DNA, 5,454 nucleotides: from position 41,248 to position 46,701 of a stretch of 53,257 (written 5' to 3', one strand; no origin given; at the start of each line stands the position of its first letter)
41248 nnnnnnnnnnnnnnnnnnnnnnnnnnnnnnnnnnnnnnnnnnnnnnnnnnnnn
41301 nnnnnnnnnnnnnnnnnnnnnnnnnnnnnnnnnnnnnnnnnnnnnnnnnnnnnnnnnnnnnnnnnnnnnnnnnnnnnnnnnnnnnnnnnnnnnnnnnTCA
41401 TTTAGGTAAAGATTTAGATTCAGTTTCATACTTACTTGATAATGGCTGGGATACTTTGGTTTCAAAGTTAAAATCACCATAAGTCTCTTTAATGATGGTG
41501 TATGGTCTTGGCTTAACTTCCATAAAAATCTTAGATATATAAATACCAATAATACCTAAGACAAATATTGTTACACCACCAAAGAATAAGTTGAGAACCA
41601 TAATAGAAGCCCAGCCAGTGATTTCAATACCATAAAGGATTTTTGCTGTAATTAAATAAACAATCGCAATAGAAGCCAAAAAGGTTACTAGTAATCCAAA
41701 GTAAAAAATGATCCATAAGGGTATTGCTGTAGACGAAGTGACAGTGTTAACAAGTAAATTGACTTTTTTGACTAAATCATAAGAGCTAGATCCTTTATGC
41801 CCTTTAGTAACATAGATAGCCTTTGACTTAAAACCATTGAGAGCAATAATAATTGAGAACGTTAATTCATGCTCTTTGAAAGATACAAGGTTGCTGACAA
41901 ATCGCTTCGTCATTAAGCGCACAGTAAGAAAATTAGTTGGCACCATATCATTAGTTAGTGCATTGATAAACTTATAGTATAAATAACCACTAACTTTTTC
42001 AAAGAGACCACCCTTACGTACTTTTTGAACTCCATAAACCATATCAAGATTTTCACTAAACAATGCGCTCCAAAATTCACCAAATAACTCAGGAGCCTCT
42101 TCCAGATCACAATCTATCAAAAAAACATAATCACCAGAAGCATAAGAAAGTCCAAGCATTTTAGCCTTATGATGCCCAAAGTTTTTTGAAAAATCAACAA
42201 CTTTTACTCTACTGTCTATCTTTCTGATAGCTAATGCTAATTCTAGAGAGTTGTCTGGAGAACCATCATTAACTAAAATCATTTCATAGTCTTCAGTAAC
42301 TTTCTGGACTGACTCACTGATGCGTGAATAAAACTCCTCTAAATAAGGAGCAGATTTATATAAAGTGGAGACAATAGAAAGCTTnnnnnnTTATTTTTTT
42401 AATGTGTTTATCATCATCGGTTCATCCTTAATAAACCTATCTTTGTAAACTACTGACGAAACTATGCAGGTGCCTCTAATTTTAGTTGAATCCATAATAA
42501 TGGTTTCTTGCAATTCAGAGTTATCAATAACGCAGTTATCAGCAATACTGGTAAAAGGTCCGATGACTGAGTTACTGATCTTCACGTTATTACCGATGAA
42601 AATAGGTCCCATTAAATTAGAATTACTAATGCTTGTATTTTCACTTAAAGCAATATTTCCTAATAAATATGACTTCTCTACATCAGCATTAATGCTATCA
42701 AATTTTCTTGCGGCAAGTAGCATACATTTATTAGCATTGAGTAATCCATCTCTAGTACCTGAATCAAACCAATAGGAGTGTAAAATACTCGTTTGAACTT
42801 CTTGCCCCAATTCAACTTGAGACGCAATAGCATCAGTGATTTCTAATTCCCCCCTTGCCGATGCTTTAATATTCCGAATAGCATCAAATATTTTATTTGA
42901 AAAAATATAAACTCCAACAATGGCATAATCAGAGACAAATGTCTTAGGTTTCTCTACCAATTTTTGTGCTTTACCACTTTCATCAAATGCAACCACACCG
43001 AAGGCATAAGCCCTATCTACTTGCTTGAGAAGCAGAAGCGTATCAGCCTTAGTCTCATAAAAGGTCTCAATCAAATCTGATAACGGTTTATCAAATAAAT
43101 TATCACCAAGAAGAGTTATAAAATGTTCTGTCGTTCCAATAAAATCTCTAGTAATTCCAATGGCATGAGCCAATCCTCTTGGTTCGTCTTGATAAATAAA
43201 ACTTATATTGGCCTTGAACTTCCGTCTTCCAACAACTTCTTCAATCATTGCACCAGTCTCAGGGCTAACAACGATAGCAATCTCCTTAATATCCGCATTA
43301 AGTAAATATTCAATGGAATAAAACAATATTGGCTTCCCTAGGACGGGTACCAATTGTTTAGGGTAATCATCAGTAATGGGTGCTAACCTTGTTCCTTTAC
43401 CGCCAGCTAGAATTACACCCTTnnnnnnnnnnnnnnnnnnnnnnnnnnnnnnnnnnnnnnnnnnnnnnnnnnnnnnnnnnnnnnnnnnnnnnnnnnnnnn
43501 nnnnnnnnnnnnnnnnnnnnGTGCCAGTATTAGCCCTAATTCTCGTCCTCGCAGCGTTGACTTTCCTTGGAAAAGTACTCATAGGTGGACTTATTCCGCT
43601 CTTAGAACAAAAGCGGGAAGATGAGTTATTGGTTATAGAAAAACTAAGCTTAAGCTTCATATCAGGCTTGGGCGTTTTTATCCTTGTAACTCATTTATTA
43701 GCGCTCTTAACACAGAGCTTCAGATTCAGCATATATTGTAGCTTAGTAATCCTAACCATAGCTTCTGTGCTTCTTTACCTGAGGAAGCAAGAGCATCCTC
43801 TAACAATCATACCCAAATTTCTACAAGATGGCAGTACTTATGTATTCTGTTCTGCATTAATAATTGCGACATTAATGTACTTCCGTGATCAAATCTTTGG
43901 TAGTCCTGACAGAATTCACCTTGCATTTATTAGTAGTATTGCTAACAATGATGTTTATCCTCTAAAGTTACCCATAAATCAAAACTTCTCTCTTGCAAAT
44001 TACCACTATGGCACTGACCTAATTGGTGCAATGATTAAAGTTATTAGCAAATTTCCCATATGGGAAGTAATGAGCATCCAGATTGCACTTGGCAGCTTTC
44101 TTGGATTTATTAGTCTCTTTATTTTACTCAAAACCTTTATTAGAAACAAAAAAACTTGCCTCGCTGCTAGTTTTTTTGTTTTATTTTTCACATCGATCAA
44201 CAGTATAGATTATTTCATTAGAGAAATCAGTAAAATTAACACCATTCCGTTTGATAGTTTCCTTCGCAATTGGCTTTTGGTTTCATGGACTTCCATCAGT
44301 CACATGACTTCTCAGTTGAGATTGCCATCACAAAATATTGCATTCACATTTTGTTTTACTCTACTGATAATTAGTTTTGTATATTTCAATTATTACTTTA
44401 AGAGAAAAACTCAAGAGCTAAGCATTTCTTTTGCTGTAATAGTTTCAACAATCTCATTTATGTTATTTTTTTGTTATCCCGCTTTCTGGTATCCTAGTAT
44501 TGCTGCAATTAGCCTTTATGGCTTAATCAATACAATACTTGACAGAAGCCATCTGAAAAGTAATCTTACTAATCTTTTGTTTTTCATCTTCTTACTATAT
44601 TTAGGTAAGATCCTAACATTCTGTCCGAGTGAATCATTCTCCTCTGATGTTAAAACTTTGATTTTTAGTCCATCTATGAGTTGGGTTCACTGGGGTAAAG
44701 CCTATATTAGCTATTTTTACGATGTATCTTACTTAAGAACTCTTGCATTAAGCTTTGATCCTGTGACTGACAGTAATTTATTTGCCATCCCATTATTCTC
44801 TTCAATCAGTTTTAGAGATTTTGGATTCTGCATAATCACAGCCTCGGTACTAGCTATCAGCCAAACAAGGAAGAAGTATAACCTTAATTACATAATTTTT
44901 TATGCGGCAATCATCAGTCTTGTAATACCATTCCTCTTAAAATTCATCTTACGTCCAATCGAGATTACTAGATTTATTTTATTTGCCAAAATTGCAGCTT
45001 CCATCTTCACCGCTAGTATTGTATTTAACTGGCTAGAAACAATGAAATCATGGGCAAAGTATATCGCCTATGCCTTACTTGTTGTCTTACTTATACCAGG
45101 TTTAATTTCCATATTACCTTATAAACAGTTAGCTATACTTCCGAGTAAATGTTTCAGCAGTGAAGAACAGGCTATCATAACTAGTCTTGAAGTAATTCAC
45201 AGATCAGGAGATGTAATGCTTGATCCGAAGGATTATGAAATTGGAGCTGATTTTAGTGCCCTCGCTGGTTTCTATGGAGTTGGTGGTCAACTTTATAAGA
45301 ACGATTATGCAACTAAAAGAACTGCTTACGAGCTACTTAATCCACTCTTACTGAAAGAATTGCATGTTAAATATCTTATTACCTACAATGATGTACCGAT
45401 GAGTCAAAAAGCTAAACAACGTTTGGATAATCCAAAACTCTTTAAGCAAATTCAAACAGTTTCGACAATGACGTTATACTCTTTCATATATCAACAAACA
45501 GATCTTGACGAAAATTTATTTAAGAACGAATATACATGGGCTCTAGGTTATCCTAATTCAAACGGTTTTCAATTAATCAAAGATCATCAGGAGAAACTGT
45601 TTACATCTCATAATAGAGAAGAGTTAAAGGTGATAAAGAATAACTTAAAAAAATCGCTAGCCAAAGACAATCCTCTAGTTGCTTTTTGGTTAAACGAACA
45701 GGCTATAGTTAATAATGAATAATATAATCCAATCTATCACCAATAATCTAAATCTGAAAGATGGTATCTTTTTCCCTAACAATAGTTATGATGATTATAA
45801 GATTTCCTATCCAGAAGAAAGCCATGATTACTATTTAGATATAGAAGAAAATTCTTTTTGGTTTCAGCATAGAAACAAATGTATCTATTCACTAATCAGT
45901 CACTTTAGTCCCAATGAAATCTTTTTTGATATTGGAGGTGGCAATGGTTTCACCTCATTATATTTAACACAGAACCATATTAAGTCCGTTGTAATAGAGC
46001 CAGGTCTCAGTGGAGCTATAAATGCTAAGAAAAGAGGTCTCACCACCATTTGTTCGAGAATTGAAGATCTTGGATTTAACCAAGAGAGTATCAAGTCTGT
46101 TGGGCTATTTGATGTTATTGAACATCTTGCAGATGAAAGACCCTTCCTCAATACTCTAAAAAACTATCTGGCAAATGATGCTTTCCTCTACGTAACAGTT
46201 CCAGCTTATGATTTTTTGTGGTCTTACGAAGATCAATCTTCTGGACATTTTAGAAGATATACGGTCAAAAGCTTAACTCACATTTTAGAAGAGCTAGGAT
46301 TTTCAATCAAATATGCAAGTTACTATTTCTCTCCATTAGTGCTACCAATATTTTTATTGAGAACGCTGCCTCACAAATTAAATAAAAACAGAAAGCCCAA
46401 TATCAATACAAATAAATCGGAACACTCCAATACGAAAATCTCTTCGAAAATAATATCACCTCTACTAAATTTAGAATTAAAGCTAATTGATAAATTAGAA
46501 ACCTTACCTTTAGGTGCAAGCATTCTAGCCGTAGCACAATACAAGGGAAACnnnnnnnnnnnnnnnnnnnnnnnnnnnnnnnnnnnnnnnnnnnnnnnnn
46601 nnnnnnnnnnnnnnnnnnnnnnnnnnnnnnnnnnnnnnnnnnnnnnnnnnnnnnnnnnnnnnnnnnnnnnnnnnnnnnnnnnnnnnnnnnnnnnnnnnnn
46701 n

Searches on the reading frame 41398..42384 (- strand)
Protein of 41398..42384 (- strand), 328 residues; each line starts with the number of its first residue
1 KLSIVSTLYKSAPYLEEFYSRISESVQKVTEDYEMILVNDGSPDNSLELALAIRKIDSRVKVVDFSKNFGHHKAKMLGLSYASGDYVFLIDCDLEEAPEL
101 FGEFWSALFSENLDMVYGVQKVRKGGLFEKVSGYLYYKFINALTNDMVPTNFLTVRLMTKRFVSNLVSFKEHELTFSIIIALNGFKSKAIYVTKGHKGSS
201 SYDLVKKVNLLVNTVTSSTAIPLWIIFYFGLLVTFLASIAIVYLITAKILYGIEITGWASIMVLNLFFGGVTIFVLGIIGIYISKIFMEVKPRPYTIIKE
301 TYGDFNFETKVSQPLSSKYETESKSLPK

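Call 8: search_protein_families(library=pfam, proteins=[window:41398-42384:-], max_evalue=0.001)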
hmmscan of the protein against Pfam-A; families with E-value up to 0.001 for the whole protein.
window:41398-42384:- (328 aa): 2 families
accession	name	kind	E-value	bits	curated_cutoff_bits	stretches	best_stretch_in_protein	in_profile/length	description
PF00535.33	Glycos_transf_2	-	7.9e-25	88.2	23.3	1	3-142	1-139/168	Glycosyl transferase family 2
PF10111.15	Glyco_tranf_2_2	-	1.2e-07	32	27.3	1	12-102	12-100/276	Glycosyltransferase like family 2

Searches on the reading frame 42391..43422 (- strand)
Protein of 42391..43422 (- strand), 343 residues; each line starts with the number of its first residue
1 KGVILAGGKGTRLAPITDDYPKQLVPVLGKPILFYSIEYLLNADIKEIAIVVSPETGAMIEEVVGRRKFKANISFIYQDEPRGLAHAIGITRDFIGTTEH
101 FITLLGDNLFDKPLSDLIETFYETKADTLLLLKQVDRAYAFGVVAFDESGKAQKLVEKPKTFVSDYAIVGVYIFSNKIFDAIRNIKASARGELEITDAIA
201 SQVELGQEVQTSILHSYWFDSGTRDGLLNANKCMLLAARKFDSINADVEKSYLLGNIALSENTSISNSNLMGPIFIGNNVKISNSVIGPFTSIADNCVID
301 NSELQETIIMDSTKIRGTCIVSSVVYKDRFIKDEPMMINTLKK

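Call 8: search_protein_families(library=pfam, proteins=[window:42391-43422:-], max_evalue=0.001)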
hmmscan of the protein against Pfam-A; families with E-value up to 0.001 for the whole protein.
window:42391-43422:- (343 aa): 6 families
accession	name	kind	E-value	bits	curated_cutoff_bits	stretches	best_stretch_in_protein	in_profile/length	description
PF00483.29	NTP_transferase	-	1.9e-56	191.8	21.2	1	1-232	1-240/245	Nucleotidyl transferase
PF12804.13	NTP_transf_3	-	2.3e-09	38.1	27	1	2-185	1-144/160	MobA-like NTP transferase domain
PF25084.1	LbH_EIF2B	-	3.8e-08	33.7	54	1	246-325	16-97/105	EIF2B subunit epsilon LbH domain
PF24894.1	Hexapep_GlmU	-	5.6e-05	23.7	23.3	0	245-299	29-83/104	GlmU-like, C-terminal hexapeptide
PF01128.25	IspD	-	0.00014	22.2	27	1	3-67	4-66/221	2-C-methyl-D-erythritol 4-phosphate cytidylyltransferase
PF00132.30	Hexapep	-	0.00022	21.2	27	1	274-299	2-28/36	Bacterial transferase hexapeptide (six repeats)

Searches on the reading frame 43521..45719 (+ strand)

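Call 8: search_protein_families(library=pfam, proteins=[window:43521-45719:+], max_evalue=0.001)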
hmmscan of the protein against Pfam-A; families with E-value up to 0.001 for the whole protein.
window:43521-45719:+ (733 aa): 1 family
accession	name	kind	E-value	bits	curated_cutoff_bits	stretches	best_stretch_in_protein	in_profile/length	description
PF11992.13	TgpA_N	-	0.00075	19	30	0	305-529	2-119/333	TgpA N-terminal domain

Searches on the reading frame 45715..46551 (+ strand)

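Call 8: search_protein_families(library=pfam, proteins=[window:45715-46551:+], max_evalue=0.001)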
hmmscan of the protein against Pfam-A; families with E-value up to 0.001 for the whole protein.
window:45715-46551:+ (279 aa): 2 families
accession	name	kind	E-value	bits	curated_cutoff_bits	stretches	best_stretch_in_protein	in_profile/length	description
PF13489.12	Methyltransf_23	-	6.6e-10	39.4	27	1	69-198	25-161/164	Methyltransferase domain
PF08241.18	Methyltransf_11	-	1.7e-06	29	21.2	1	72-159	2-94/95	Methyltransferase domain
